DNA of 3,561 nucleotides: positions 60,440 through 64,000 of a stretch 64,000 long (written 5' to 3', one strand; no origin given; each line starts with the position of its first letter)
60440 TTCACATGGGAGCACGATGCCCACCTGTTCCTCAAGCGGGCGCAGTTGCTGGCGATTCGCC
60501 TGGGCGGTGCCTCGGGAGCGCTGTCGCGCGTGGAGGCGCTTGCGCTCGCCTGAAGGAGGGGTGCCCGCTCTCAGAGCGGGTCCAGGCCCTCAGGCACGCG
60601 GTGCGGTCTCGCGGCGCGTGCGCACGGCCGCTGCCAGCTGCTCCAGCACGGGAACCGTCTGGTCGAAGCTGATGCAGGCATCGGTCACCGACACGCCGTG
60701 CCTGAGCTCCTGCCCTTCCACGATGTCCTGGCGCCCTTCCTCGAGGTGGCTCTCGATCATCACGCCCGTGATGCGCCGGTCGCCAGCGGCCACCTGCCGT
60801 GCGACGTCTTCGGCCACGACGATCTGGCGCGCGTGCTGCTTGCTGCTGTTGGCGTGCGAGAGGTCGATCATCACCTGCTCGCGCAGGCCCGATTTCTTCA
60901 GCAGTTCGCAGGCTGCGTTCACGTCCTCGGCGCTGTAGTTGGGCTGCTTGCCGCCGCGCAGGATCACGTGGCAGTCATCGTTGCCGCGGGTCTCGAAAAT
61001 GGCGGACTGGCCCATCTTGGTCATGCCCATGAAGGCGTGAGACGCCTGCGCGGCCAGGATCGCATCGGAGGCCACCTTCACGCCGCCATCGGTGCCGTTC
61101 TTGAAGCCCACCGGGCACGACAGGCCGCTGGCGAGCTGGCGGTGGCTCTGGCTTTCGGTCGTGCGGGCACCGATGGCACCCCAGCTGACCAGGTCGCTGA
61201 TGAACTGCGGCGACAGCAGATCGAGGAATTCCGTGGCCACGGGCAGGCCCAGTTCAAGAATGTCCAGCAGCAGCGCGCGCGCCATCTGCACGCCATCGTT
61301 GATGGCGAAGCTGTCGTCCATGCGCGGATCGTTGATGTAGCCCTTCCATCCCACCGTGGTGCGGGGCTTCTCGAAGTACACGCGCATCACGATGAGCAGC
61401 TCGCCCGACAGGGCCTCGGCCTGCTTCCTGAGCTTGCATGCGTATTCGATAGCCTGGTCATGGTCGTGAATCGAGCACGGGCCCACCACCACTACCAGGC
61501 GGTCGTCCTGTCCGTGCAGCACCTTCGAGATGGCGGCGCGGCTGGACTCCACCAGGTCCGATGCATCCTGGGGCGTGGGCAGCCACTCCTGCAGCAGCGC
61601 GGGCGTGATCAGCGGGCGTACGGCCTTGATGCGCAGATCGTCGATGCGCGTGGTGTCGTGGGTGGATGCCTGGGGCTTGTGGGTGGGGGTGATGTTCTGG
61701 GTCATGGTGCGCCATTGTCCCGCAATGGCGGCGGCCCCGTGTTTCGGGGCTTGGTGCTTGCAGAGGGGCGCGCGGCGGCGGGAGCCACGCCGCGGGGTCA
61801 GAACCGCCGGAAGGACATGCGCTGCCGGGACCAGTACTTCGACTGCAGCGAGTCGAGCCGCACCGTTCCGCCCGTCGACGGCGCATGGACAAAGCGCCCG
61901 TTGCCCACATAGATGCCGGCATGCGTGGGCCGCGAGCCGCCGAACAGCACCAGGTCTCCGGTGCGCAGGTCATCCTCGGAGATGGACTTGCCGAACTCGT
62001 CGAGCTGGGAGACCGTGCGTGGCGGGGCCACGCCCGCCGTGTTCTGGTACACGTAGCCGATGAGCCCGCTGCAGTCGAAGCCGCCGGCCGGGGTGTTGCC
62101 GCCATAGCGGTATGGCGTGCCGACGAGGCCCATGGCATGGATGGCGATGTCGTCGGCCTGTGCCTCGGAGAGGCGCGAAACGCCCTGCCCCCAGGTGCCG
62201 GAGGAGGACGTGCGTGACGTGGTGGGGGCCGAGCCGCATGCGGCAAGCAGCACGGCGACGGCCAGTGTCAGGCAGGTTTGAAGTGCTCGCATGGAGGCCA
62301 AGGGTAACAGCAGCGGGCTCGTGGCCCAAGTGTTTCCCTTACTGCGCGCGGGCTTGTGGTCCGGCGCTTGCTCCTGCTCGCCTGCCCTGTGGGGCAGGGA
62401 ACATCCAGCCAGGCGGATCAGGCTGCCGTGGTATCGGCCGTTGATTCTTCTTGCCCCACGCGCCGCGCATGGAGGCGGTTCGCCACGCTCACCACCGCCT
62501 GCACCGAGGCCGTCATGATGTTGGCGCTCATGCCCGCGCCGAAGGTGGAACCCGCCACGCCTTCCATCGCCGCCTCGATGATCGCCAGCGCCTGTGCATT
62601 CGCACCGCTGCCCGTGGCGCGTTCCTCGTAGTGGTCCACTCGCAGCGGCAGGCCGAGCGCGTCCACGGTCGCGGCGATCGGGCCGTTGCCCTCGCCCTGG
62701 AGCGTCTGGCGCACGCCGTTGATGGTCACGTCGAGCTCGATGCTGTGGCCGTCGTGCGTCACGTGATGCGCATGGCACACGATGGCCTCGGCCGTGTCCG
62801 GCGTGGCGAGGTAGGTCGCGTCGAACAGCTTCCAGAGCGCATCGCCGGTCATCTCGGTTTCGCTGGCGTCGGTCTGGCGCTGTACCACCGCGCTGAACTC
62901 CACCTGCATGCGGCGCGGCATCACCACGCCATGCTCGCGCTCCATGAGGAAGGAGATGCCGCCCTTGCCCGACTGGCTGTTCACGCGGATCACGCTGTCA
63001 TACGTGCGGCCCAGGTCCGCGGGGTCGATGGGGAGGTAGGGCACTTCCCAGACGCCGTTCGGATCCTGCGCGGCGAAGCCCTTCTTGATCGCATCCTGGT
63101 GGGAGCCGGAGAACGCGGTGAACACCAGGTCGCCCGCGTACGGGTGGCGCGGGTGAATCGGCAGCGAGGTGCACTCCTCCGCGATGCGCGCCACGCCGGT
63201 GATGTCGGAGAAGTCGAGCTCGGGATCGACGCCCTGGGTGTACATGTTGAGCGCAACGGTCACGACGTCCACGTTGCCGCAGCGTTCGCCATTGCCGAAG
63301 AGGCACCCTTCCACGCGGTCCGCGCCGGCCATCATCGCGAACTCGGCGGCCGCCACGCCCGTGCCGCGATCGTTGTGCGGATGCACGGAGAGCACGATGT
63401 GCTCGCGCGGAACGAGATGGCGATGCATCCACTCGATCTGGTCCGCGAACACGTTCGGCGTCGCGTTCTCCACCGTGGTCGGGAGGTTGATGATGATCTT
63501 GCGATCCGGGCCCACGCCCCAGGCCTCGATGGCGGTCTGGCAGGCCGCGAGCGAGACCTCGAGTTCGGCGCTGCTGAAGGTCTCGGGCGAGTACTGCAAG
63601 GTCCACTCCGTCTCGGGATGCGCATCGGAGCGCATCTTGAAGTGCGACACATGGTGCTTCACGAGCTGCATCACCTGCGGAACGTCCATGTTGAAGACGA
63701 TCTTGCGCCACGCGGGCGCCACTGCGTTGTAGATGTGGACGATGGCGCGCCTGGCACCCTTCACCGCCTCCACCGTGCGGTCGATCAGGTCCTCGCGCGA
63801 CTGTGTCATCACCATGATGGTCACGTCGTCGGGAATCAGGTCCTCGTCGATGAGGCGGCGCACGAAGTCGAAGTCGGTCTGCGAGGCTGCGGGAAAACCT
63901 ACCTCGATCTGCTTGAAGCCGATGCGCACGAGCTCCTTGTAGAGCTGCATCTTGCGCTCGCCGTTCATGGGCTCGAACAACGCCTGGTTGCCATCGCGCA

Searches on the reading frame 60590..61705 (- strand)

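Call 70: search_protein_families(library=pfam, proteins=[window:60590-61705:-])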
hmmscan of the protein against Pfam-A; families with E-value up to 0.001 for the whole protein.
window:60590-61705:- (371 aa): 1 family
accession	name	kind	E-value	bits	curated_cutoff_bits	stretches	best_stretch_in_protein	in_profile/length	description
PF00793.26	DAHP_synth_1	-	1.3e-95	319.9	25.5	1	61-351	9-266/270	DAHP synthetase I family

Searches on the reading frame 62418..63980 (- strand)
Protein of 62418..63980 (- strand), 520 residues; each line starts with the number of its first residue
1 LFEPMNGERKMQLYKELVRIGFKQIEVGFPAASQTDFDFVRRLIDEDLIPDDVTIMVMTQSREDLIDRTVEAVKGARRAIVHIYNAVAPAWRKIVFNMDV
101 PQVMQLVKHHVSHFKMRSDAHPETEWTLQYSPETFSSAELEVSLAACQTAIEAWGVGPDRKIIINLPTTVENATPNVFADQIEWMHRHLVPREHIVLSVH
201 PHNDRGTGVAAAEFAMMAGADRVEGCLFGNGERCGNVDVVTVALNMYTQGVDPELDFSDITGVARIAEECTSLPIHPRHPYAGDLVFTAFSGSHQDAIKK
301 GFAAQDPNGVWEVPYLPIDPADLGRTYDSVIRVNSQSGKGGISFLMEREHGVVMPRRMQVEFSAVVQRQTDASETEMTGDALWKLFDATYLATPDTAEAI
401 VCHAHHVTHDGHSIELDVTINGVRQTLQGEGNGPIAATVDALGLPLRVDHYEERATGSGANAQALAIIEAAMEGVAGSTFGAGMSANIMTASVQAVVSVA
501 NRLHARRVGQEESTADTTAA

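Call 70: search_protein_families(library=pfam, proteins=[window:62418-63980:-])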
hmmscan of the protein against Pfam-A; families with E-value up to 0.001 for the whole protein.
window:62418-63980:- (520 aa): 3 families
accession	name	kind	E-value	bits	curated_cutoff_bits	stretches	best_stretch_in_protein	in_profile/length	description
PF00682.25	HMGL-like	-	2.2e-63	214.5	29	1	4-265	19-258/260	HMGL-like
PF22615.1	IPMS_D2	-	3.9e-34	117.2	27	1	284-347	1-66/66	Alpha-isopropylmalate synthase, post-catalytic domain-like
PF08502.15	LeuA_dimer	-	2.6e-19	69.8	24.9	1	376-503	1-130/131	LeuA allosteric (dimerisation) domain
